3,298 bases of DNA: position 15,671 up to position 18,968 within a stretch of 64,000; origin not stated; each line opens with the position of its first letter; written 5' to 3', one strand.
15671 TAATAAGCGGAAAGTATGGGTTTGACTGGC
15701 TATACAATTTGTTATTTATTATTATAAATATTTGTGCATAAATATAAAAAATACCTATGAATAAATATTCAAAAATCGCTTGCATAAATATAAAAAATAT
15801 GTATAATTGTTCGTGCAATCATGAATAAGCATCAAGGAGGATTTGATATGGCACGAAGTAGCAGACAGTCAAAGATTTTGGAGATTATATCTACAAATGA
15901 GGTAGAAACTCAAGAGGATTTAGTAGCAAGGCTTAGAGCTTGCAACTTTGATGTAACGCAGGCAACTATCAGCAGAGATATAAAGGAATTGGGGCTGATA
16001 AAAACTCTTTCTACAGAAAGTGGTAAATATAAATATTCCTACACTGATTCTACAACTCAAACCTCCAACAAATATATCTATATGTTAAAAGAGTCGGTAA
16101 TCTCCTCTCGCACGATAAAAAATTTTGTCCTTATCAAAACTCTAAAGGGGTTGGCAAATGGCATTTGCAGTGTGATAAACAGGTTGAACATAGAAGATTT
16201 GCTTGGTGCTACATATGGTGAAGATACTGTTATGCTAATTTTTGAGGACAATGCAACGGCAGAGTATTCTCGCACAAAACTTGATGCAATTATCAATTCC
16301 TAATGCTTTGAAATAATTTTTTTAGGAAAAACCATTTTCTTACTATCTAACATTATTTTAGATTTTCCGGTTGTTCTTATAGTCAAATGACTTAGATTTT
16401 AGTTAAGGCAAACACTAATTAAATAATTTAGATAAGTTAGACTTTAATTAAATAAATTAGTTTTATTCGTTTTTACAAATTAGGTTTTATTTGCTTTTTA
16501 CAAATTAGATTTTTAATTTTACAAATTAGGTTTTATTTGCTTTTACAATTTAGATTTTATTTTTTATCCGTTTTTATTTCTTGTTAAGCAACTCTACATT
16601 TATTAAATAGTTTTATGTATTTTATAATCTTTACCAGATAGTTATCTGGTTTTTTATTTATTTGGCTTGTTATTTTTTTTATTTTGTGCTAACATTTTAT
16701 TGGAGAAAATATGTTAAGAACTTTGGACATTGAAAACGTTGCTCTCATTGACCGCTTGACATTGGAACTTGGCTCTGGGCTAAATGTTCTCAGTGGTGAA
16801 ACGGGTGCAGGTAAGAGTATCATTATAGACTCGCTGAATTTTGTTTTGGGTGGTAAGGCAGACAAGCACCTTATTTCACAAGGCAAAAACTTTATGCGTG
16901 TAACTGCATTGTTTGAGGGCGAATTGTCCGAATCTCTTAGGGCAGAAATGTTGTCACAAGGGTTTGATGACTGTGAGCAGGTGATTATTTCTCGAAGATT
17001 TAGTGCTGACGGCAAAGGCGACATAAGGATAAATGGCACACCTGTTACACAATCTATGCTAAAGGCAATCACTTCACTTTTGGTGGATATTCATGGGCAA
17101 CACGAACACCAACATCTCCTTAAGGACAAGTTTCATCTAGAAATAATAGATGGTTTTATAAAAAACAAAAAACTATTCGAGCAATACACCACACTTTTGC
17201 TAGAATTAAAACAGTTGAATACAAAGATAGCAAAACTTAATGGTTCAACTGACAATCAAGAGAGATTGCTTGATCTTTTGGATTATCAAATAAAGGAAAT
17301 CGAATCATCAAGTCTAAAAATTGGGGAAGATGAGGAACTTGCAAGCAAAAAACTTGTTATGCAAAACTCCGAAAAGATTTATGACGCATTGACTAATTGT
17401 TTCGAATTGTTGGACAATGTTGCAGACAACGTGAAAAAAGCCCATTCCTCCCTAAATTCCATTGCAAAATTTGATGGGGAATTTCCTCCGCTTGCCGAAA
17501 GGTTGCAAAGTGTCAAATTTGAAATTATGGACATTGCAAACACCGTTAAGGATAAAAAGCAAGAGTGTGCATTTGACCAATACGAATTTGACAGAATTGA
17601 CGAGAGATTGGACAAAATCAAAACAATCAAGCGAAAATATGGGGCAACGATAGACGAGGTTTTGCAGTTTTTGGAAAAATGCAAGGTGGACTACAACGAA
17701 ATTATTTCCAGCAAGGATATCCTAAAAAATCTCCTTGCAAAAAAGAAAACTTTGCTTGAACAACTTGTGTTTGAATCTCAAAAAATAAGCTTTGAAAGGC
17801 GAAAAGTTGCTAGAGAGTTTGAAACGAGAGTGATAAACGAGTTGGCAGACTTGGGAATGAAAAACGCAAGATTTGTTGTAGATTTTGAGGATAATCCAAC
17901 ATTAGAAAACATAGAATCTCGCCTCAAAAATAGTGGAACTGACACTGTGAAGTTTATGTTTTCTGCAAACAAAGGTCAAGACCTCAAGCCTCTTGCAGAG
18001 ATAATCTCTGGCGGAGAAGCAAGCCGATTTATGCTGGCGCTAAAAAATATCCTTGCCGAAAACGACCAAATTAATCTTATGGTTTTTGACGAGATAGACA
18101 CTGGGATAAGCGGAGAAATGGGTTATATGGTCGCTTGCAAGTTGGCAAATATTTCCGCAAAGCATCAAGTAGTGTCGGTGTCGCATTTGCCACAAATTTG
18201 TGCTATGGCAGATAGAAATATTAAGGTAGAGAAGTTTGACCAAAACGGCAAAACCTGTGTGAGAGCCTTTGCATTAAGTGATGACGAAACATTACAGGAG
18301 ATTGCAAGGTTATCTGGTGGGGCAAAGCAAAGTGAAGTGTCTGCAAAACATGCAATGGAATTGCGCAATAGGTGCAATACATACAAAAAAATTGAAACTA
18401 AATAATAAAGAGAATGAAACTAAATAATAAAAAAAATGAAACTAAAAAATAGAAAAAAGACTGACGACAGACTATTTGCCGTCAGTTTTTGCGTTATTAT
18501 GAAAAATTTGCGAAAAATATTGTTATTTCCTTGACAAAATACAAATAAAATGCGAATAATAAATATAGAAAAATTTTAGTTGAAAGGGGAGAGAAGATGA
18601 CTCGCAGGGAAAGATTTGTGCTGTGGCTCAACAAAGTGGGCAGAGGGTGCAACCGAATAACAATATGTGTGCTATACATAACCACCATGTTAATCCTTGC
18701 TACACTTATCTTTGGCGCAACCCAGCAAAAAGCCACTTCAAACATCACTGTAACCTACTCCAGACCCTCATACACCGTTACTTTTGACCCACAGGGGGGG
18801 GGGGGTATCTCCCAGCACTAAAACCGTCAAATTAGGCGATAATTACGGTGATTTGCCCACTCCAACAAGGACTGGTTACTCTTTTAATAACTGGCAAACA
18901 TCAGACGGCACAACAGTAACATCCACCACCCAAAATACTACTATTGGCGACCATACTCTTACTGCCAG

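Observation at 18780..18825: G12 homopolymer splits a surface-protein gene exactly inside a conserved repeat: likely slipped-strand phase variation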

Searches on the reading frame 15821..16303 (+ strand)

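Call 62: search_protein_families(library=pfam, proteins=[window:15821-16303:+], max_evalue=0.00001)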
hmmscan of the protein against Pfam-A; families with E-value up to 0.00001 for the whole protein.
window:15821-16303:+ (160 aa): 2 families
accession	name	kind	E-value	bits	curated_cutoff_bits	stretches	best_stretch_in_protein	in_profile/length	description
PF01316.27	Arg_repressor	-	1.5e-23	82.8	27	1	10-77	1-67/70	Arginine repressor, DNA binding domain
PF02863.23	Arg_repressor_C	-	2.4e-14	53.3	25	1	89-154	1-66/68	Arginine repressor, C-terminal domain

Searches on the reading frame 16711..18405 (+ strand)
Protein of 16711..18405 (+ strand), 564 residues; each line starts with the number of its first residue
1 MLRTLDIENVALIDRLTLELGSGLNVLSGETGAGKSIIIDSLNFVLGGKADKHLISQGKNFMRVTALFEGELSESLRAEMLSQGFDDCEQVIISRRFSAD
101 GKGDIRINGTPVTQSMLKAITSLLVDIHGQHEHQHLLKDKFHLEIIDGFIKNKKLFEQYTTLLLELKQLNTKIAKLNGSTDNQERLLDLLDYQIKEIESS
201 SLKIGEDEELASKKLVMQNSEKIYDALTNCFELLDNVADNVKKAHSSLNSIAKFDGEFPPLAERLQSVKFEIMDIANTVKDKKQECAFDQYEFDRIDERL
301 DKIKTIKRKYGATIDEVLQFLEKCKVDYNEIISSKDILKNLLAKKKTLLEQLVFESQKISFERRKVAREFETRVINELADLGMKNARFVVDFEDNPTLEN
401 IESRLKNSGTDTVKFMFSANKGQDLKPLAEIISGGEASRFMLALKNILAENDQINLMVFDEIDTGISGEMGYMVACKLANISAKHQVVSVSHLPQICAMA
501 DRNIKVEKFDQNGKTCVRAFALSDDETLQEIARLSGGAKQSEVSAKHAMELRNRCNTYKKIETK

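Call 62: search_protein_families(library=pfam, proteins=[window:16711-18405:+], max_evalue=0.00001)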
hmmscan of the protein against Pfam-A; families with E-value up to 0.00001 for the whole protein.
window:16711-18405:+ (564 aa): 2 families
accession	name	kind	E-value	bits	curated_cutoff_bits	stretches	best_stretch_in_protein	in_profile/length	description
PF02463.25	SMC_N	-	7.7e-16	58.6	40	1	2-511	2-216/220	RecF/RecN/SMC N terminal domain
PF13476.12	AAA_23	-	5.2e-11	44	27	1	5-206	2-185/201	AAA domain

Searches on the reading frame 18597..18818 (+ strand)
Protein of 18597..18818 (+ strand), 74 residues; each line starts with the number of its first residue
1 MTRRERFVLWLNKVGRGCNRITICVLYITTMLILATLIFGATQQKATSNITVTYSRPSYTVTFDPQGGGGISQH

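Call 24: find_homologous_proteins(query=window:18597-18818:+, max_evalue=0.01)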
Query seq(74 aa) (74 aa): 15 proteins with E <= 0.01 among 16 candidates.
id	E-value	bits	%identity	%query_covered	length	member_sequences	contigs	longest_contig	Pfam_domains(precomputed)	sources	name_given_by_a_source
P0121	1.7e-42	160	100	100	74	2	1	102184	-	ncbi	ncbi:MAG: hypothetical protein ACI4L7_03970 [Christensenellales bacterium]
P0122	1.3e-39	151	97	100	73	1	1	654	-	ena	-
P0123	1.1e-33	132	87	93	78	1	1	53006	-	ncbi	ncbi:MAG: hypothetical protein ACI4L7_02510 [Christensenellales bacterium]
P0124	1.1e-32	129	82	99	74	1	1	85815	-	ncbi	ncbi:MAG: hypothetical protein ACI4L7_00375 [Christensenellales bacterium]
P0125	8.5e-32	126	82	96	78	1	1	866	-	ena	-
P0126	1.9e-31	125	84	93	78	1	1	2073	-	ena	-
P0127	3.7e-31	124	81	99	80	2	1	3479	-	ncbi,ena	-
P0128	5.2e-31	123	81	93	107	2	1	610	-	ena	-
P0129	2.6e-26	109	71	99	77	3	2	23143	-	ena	-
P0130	9.6e-26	107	71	99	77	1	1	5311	-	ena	-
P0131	3.0e-23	99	64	97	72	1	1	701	-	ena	-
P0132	9.7e-23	97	68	93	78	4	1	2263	-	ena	-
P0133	2.2e-22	96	67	95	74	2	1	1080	-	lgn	-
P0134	2.4e-19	87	59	96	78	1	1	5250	-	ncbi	-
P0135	2.2e-15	74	66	72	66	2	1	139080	-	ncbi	-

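Call 27: find_encoding_contigs(protein=P0122, flank=3000, max_places=6)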
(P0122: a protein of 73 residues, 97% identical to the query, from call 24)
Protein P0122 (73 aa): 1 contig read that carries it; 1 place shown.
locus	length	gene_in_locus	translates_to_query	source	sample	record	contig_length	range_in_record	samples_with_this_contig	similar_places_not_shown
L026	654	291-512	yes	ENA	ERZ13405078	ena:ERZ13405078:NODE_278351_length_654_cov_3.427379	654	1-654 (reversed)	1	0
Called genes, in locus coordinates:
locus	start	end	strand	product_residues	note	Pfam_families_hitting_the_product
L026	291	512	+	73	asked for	-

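Call 28: find_encoding_contigs(protein=P0123, flank=5000, max_places=3)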
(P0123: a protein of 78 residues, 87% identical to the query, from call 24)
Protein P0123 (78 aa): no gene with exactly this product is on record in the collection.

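Call 29: find_encoding_contigs(protein=P0124, flank=5000, max_places=3)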
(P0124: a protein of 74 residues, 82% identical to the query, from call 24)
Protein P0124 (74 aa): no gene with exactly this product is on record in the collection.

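Call 39: find_encoding_contigs(protein=P0129, flank=4000, max_places=6)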
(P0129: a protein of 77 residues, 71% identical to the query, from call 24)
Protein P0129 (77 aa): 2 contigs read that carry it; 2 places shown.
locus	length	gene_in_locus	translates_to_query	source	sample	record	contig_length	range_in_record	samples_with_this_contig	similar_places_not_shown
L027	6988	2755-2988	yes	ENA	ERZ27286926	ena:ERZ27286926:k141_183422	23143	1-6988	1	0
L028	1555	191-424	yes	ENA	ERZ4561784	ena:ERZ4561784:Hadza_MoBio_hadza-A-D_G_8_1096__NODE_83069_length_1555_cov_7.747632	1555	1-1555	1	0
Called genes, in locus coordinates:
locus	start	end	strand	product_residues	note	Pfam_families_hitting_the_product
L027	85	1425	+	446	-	-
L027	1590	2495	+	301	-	PF12146:Hydrolase_4, PF00561:Abhydrolase_1, PF12697:Abhydrolase_6 (weak)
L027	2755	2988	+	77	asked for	-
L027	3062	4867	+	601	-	-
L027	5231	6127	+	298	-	PF02401:LYTB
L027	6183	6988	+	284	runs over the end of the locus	PF00849:PseudoU_synth_2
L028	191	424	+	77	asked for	-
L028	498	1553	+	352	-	?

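Call 40: find_encoding_contigs(protein=P0132, flank=4000, max_places=6)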
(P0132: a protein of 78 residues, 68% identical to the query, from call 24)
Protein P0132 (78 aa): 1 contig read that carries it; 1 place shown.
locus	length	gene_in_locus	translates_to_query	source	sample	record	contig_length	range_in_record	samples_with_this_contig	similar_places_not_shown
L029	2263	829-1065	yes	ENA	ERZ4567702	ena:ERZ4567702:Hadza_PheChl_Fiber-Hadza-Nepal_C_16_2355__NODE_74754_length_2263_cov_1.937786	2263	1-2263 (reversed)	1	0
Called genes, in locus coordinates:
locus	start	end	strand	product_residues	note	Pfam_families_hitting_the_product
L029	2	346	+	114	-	?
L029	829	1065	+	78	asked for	-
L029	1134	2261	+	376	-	?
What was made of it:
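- The one discordant same-locus pair rests on a 1.9x contig (L029, call 40). L029 has only 1.9x coverage (call 40).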

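Call 54: search_protein_representatives(protein=window:18597-18791:+)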
Query: 65 residues. Proteins with E-value up to 0.001 (for the whole library): 23; up to 1e-10: 16; up to 1e-30: 0. The best 23 are listed.
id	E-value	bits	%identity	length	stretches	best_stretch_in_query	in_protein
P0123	1.4e-30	119.8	86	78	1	1-65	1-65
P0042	2.9e-29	115.7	86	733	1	1-65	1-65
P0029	2.1e-28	113.0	85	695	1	1-65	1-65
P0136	6.1e-28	111.5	83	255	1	1-65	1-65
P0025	6.5e-28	111.4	80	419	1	1-65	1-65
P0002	9.8e-28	110.9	82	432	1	1-65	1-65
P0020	3.6e-27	109.1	82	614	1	1-65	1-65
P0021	1.9e-26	106.8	80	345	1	1-64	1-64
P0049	1.7e-20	88.1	69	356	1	1-65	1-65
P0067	2.8e-18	81.2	66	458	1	1-65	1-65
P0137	1.9e-16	75.4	65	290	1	1-65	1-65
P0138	3.4e-16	74.6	61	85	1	1-64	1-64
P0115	4.3e-16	74.3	63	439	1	1-65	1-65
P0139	6.5e-15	70.6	56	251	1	1-64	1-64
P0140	3.1e-14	68.5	60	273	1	1-65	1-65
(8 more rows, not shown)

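Call 64: list_cluster_members(proteins=[P0121, P0001, P0123, P0124, P0054])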
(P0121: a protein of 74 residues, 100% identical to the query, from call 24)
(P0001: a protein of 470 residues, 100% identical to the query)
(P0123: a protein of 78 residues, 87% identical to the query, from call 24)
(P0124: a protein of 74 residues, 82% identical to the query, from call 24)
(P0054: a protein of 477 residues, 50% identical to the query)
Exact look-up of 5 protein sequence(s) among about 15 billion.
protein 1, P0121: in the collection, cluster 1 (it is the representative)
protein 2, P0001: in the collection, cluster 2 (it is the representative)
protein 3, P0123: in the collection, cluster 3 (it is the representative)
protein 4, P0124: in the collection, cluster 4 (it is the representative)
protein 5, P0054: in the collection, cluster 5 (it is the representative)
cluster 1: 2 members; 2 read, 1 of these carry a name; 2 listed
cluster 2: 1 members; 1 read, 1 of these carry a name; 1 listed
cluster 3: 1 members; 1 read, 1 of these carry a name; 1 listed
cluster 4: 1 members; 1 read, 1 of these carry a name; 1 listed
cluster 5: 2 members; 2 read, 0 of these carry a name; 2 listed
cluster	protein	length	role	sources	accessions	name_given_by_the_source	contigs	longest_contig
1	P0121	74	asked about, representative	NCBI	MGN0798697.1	MAG: hypothetical protein ACI4L7_03970 [Christensenellales bacterium]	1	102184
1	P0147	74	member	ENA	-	-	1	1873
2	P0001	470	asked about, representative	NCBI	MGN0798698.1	MAG: InlB B-repeat-containing protein [Christensenellales bacterium]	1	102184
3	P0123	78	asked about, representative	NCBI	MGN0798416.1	MAG: hypothetical protein ACI4L7_02510 [Christensenellales bacterium]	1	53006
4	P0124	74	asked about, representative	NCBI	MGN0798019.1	MAG: hypothetical protein ACI4L7_00375 [Christensenellales bacterium]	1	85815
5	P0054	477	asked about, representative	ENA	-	-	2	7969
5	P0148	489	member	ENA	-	-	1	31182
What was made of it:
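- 18597..18821 (+): Upstream ORF as sequenced (74 aa). It has a positively charged N-terminus and a single TM helix, then a linker and the start of the first B-repeat. It ends 5 codons after the tract. This is the OFF product. NCBI annotates it as hypothetical protein ACI4L7_03970, MGN0798697.1 (calls 24, 64).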

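Call 66: find_encoding_contigs(protein=P0147, flank=3000, max_places=5)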
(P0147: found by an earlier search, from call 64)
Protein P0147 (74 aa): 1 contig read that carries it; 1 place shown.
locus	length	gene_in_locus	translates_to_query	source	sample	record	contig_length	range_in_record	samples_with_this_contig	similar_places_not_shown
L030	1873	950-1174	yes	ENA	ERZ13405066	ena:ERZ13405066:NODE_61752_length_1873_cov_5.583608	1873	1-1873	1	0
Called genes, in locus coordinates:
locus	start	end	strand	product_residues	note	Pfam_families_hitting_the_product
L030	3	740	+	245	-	?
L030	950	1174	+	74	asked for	-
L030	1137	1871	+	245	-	?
